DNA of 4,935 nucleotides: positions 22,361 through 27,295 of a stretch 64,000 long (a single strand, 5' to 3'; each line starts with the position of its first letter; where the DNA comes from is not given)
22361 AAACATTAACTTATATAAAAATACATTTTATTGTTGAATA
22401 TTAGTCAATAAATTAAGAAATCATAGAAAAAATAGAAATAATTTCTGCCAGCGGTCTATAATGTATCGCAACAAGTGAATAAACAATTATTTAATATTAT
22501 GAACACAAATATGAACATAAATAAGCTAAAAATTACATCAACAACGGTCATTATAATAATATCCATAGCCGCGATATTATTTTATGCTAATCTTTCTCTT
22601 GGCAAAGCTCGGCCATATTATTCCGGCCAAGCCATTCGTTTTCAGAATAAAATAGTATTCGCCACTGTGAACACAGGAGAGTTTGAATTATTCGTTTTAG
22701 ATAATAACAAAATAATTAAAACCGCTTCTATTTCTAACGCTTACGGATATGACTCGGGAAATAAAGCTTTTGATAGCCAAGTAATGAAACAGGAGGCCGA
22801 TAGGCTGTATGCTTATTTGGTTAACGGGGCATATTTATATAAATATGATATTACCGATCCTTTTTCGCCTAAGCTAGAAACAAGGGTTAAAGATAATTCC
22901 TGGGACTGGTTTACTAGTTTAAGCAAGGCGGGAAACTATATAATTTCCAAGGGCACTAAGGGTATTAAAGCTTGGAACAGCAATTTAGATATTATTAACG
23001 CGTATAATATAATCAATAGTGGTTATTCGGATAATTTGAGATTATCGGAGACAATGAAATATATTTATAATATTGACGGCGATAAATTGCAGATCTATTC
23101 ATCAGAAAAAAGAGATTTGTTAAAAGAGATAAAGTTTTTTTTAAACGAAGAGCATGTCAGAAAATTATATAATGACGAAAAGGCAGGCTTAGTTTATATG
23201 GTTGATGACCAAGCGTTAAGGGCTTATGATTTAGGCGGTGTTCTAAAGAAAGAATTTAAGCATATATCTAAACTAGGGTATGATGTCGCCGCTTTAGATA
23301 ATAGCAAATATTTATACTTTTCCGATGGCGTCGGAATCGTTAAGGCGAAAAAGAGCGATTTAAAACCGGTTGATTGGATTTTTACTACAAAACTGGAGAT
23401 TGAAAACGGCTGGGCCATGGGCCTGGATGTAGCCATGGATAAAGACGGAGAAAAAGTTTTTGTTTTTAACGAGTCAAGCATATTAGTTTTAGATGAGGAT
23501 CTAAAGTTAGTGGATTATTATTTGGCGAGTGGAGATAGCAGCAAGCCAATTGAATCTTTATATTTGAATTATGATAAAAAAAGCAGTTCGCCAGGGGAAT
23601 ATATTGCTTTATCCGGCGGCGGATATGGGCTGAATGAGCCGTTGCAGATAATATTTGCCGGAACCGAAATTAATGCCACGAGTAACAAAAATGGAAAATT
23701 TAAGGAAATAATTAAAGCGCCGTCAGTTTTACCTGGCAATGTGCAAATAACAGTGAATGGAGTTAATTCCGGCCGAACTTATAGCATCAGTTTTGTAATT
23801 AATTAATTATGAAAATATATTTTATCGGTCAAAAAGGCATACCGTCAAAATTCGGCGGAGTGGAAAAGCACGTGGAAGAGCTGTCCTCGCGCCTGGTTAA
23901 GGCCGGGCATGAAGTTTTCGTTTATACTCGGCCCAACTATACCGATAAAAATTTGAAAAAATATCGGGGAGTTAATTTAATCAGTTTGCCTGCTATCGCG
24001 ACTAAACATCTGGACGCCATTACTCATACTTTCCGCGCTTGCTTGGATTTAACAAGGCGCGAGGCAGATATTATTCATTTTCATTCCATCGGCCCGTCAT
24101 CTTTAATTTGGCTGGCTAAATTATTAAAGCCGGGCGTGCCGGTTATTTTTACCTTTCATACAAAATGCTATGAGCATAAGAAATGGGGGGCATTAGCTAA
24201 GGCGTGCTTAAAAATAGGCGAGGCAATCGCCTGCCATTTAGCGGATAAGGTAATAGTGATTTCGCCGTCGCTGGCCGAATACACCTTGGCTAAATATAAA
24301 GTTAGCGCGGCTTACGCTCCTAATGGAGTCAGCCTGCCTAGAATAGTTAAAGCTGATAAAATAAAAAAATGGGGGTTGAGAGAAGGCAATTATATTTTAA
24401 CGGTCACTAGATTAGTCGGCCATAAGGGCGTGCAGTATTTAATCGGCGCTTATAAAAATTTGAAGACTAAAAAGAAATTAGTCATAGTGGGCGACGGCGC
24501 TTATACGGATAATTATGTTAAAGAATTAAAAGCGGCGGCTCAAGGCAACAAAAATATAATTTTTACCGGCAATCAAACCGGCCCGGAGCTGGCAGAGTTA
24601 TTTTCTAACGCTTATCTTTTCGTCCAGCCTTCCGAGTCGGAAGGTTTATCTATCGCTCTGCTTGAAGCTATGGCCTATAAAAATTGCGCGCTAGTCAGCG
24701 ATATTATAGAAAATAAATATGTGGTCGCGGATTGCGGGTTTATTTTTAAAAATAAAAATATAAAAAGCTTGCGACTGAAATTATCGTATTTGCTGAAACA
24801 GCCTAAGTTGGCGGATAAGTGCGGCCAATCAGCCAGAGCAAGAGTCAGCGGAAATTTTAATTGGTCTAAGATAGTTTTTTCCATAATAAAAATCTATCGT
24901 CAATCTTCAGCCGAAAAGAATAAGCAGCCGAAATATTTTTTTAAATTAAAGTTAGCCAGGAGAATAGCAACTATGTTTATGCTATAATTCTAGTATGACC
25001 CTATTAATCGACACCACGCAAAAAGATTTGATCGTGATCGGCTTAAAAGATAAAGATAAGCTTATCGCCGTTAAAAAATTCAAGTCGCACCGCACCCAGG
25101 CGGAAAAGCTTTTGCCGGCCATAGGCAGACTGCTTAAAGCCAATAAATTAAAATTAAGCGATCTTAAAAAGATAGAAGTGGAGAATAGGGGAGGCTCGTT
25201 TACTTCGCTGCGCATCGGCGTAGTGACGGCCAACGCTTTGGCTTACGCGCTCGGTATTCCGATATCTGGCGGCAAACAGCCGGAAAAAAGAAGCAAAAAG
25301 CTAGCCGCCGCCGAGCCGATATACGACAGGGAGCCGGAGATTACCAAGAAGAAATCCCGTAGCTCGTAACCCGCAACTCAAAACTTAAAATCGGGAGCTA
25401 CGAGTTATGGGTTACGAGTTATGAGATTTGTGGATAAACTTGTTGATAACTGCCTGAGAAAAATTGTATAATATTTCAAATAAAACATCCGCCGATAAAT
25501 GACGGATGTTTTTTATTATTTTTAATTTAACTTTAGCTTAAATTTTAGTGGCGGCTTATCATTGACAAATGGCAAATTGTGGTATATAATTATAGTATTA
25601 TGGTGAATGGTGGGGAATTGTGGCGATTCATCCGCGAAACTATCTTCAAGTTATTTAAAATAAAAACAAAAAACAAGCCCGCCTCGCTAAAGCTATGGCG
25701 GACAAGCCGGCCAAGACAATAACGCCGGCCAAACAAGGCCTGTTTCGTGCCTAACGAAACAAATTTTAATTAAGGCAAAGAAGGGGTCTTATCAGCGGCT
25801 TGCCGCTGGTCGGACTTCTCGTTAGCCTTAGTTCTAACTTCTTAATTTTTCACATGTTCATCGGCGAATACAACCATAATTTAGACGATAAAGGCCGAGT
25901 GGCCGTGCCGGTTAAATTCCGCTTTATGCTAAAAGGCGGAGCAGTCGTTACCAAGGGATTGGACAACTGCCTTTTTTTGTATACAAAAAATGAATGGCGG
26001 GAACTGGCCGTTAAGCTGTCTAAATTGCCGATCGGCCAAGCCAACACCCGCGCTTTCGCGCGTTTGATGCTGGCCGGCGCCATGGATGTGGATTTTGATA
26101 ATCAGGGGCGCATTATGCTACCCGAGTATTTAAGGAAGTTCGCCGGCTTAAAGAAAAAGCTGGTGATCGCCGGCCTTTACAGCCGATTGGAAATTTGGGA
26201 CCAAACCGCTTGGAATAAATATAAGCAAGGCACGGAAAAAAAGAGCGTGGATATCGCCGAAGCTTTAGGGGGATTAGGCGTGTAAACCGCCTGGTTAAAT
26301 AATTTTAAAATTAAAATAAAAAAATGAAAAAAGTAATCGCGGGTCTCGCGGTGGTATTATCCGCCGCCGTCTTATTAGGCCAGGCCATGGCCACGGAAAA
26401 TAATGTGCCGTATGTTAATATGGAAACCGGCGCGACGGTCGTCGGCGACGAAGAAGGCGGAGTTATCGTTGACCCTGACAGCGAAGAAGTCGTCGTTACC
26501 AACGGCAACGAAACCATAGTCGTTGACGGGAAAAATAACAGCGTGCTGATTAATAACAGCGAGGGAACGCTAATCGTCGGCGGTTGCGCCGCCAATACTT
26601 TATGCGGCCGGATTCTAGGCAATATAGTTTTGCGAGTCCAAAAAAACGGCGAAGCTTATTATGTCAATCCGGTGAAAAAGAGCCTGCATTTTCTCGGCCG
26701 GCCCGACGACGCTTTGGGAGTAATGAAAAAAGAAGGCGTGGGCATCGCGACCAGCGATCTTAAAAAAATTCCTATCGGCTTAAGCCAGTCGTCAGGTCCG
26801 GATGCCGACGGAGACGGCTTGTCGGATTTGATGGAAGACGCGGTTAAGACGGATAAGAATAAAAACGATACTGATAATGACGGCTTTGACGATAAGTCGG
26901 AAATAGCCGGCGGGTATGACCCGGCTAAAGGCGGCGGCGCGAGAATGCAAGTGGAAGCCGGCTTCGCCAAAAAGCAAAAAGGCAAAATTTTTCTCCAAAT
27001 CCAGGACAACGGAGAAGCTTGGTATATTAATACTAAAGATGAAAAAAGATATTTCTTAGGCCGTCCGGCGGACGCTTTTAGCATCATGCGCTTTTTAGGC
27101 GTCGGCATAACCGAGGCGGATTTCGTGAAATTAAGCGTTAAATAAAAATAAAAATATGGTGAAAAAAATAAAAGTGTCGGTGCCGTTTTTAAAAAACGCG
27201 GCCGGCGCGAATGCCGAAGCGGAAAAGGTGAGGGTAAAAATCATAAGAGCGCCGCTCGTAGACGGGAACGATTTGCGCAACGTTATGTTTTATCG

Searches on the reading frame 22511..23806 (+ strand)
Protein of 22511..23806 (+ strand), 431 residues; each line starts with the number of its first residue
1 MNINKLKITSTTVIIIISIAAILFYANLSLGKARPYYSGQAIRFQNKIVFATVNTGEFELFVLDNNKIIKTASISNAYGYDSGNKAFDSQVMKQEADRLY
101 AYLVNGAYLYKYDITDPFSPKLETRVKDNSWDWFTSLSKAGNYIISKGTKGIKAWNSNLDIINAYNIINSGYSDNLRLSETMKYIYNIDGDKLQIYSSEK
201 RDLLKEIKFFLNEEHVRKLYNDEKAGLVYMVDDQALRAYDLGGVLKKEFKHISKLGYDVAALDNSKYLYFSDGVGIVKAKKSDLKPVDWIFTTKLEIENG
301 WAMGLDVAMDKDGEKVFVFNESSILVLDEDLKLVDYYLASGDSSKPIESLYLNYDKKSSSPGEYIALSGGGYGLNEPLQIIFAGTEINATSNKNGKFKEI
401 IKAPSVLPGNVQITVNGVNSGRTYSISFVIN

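Call 80: search_protein_families(library=pfam, max_evalue=0.1, proteins=[window:22511-23806:+])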
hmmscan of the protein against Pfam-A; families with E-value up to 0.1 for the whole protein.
window:22511-23806:+ (431 aa): 1 family
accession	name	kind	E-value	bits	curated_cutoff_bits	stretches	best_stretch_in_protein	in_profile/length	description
PF09134.16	Invasin_D3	-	0.031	15.2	33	1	383-429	49-96/98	Invasin, domain 3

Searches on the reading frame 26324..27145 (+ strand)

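Call 80: search_protein_families(library=pfam, max_evalue=0.1, proteins=[window:26324-27145:+])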
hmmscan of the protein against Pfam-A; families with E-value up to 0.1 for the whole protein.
window:26324-27145:+ (273 aa): 3 families
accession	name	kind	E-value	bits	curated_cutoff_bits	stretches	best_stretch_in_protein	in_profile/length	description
PF03725.20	RNase_PH_C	-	0.009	16.4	20.8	1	42-81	13-49/67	3' exoribonuclease family, domain 2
PF07833.16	Cu_amine_oxidN1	-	0.028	14.8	24.2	1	23-83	14-71/108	Copper amine oxidase N-terminal domain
PF24653.1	Phage_OMP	-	0.068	13.8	27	0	8-44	6-38/122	Cyanophage outer membrane protein like beta barrel domain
